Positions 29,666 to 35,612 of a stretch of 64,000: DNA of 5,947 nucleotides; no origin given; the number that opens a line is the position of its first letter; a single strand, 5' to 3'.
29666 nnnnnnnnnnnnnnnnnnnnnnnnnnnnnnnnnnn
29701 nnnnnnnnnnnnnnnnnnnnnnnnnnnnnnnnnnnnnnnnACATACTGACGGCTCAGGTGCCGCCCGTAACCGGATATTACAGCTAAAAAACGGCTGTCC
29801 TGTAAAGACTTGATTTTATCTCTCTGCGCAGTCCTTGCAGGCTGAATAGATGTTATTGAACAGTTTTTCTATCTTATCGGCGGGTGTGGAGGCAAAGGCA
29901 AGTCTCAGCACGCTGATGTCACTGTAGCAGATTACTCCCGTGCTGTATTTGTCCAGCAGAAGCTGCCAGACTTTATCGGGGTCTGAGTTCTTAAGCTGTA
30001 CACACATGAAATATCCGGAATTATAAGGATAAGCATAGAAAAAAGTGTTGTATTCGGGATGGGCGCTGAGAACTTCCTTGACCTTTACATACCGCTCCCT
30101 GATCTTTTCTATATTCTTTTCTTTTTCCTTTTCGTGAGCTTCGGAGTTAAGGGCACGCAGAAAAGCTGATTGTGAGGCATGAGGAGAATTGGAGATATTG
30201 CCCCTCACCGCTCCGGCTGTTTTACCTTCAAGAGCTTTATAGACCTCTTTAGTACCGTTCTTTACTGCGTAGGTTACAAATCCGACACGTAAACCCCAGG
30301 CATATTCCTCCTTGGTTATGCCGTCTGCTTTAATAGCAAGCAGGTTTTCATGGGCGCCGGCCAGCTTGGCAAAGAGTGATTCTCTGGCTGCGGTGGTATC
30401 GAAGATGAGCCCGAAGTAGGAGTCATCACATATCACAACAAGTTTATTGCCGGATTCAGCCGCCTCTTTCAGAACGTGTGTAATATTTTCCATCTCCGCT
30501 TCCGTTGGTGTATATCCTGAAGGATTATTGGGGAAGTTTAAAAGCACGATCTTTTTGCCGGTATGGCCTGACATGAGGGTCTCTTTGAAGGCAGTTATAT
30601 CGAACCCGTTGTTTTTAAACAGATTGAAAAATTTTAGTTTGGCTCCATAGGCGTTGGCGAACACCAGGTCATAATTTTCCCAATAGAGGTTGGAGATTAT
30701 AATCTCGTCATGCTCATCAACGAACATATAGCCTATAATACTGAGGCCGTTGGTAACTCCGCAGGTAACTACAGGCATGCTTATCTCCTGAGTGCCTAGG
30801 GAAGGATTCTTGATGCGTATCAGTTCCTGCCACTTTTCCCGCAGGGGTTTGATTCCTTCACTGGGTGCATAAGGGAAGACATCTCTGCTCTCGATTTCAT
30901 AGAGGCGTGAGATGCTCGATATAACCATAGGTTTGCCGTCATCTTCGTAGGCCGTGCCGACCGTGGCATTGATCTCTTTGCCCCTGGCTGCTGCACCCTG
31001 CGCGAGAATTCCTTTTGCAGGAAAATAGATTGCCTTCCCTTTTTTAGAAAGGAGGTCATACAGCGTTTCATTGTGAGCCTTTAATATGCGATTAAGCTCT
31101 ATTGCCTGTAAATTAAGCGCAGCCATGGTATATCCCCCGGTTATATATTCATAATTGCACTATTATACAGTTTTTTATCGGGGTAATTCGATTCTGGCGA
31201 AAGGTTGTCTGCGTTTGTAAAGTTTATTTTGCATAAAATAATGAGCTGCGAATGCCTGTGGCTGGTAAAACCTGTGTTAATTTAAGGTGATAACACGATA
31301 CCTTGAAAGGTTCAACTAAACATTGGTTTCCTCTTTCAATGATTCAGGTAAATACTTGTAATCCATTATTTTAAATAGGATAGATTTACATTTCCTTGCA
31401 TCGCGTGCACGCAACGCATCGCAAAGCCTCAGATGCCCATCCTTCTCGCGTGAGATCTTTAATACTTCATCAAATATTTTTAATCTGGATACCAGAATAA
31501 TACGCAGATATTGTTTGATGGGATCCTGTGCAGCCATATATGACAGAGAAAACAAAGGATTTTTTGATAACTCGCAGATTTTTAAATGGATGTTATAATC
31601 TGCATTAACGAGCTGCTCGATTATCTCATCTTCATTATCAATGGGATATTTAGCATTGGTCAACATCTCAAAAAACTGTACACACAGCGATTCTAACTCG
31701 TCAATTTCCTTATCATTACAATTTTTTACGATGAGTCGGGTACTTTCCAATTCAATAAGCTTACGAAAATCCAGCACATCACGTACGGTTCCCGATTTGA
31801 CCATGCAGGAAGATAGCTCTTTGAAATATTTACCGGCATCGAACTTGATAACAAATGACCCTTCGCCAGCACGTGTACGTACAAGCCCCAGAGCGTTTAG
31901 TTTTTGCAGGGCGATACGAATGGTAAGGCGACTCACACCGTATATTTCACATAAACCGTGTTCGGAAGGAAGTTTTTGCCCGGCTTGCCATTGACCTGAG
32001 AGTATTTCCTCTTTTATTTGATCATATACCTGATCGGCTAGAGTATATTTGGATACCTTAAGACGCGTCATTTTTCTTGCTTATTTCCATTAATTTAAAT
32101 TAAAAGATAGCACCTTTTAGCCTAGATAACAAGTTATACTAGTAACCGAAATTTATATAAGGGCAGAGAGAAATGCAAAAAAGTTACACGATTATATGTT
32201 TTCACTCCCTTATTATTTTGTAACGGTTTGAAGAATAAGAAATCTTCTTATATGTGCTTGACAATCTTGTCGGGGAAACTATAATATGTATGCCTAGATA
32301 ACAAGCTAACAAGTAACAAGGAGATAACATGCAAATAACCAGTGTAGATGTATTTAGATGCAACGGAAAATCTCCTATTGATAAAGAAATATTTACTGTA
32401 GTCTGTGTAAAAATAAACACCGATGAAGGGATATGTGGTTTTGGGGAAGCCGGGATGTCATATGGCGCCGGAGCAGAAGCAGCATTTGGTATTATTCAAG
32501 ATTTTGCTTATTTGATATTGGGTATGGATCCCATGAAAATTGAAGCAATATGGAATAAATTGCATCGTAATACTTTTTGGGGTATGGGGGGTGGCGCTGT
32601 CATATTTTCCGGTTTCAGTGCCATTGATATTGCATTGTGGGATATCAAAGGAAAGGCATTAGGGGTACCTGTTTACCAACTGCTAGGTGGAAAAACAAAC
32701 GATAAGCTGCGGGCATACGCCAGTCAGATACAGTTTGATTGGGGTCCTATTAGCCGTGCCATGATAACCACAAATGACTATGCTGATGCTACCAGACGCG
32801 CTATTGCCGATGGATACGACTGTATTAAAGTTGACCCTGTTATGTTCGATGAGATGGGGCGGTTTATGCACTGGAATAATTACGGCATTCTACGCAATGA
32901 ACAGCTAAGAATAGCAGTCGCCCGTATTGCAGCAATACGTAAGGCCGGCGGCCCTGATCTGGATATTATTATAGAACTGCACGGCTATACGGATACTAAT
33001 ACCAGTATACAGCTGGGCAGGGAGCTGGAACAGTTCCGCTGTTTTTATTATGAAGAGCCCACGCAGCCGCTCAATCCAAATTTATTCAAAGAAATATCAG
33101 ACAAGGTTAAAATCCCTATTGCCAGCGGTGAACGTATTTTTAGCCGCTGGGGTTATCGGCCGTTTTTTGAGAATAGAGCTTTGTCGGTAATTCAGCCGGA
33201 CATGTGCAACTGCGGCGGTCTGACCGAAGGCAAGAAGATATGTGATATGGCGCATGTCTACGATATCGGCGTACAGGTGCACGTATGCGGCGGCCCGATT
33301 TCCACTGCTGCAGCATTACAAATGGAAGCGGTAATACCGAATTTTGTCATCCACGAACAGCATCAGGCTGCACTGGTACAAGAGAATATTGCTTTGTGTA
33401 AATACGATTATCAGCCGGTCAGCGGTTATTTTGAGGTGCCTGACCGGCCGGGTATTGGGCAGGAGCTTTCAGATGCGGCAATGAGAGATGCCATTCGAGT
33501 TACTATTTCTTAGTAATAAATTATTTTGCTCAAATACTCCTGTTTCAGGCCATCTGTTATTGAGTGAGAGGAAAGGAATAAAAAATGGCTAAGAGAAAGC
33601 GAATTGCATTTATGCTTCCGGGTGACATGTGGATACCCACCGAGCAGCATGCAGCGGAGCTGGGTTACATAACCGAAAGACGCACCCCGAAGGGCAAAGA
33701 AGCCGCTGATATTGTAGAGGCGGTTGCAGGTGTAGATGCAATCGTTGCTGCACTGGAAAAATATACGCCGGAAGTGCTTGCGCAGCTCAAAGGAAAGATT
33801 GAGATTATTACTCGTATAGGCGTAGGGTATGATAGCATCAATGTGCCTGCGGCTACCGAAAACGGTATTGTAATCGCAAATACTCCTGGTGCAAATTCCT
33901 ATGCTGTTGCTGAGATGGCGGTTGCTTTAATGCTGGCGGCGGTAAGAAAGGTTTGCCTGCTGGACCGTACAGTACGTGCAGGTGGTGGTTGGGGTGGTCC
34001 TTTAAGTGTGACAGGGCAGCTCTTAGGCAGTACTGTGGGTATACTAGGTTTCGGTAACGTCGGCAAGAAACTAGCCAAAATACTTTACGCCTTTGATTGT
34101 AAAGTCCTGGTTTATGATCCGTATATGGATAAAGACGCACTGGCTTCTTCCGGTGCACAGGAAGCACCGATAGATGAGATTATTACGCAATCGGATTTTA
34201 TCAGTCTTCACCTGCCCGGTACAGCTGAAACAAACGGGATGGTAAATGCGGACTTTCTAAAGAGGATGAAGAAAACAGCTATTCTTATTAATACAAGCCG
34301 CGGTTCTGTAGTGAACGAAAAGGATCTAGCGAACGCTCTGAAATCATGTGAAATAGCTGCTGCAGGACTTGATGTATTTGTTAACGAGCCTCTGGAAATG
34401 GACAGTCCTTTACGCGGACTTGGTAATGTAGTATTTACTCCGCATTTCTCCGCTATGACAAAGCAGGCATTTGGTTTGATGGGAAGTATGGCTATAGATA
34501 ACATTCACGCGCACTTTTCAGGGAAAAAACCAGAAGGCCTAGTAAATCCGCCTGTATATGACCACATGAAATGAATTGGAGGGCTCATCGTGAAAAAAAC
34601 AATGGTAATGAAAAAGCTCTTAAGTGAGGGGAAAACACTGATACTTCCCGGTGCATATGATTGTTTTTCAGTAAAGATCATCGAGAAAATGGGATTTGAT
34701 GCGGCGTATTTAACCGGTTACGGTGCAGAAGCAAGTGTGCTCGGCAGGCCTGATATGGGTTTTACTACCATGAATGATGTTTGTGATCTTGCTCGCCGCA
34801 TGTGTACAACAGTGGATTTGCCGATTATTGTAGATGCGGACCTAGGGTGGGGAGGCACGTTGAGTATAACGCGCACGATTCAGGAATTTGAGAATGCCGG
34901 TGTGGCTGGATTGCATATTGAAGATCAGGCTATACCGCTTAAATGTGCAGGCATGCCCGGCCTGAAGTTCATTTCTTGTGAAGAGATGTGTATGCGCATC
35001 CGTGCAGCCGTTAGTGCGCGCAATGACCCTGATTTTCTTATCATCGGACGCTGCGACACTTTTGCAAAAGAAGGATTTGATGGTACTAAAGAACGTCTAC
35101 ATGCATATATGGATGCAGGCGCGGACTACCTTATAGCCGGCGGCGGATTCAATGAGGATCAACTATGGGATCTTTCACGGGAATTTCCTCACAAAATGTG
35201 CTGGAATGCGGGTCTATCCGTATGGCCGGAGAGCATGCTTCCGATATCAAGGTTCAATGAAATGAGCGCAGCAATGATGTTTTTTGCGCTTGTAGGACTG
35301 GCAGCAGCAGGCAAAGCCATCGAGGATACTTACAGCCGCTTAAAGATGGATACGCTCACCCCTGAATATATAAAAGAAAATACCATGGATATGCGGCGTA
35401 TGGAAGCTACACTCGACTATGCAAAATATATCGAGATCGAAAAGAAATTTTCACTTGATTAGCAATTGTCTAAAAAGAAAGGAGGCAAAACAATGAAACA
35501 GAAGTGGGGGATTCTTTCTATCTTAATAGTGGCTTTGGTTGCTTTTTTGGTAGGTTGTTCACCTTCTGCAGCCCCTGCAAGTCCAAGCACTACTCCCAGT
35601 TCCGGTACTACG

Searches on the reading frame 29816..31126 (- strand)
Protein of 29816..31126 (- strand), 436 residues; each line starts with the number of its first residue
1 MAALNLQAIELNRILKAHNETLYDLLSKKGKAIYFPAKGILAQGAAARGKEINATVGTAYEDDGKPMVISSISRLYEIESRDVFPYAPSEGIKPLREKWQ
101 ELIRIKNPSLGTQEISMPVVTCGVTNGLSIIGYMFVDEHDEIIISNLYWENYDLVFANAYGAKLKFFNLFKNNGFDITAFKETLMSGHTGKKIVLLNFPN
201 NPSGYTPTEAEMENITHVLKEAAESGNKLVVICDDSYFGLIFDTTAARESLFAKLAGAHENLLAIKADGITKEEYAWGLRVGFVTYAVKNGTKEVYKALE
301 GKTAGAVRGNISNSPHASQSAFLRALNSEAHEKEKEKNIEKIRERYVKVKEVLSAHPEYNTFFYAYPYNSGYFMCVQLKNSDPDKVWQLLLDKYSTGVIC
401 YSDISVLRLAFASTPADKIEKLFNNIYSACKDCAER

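Call 70: search_protein_families(library=pfam, proteins=[window:29816-31126:-])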
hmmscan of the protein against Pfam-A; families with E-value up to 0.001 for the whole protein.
window:29816-31126:- (436 aa): 1 family
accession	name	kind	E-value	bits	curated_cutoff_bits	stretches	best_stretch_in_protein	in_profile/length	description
PF00155.27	Aminotran_1_2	-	6.4e-29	101.7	19.7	1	60-425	12-360/361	Aminotransferase class I and II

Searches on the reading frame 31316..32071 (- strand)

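Call 70: search_protein_families(library=pfam, proteins=[window:31316-32071:-])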
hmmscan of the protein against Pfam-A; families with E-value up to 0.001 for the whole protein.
window:31316-32071:- (251 aa): 2 families
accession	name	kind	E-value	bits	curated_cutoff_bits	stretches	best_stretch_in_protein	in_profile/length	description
PF00392.27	GntR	-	3.2e-20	72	27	1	11-74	1-64/64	Bacterial regulatory proteins, gntR family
PF07729.17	FCD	-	5.5e-12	46.6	24.3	1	98-232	1-119/125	FCD domain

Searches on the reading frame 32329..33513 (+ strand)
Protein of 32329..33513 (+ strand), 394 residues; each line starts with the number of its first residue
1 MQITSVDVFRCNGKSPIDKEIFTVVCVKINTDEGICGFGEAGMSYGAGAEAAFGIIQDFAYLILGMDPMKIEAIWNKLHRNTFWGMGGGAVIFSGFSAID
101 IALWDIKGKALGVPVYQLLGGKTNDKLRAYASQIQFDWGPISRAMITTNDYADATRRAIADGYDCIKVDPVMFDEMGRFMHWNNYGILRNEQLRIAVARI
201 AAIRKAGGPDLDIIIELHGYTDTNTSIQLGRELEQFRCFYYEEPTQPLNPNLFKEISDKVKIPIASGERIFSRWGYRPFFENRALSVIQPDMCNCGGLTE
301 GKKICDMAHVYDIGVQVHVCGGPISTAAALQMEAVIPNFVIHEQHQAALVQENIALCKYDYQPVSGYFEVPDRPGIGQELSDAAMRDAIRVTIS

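Call 70: search_protein_families(library=pfam, proteins=[window:32329-33513:+])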
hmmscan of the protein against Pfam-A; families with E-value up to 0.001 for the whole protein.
window:32329-33513:+ (394 aa): 2 families
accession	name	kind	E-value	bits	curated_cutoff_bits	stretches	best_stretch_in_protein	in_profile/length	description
PF13378.12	MR_MLE_C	-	5e-56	190.3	29.4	1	151-383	2-218/219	Enolase C-terminal domain-like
PF02746.21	MR_MLE_N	-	2.2e-20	73.5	22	1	23-120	27-117/117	Mandelate racemase / muconate lactonizing enzyme, N-terminal domain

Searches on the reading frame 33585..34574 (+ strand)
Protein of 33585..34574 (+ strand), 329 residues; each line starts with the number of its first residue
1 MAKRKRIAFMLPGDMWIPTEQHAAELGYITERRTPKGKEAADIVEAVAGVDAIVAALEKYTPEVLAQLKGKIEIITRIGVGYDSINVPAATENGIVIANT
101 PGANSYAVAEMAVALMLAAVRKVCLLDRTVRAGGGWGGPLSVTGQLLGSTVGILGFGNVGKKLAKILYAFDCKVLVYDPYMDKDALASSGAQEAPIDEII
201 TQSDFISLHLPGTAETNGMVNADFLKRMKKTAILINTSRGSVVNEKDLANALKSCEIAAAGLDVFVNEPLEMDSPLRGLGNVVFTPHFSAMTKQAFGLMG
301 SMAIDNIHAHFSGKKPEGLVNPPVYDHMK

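Call 70: search_protein_families(library=pfam, proteins=[window:33585-34574:+])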
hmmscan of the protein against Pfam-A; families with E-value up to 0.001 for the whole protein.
window:33585-34574:+ (329 aa): 4 families
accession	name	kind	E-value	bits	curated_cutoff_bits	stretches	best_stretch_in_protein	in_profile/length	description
PF02826.25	2-Hacid_dh_C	-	1.1e-57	194.7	25.1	1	113-288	1-177/178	D-isomer specific 2-hydroxyacid dehydrogenase, NAD binding domain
PF00389.36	2-Hacid_dh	-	4e-25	88.5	24.6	1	32-321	22-134/134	D-isomer specific 2-hydroxyacid dehydrogenase, catalytic domain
PF03446.21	NAD_binding_2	-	2.3e-08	34.6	21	1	150-259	1-114/161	NAD binding domain of 6-phosphogluconate dehydrogenase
PF00670.27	AdoHcyase_NAD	-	2.8e-06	28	27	1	148-249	23-119/162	S-adenosyl-L-homocysteine hydrolase, NAD binding domain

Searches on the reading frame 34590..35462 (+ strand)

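Call 70: search_protein_families(library=pfam, proteins=[window:34590-35462:+])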
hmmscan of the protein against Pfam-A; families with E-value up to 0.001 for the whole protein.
window:34590-35462:+ (290 aa): 2 families
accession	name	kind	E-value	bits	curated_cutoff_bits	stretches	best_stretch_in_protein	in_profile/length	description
PF13714.12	PEP_mutase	-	6.4e-41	140.9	31.5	1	8-248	2-236/240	Phosphoenolpyruvate phosphomutase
PF00463.27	ICL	-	1.2e-09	37.7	26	1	71-160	142-236/526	Isocitrate lyase family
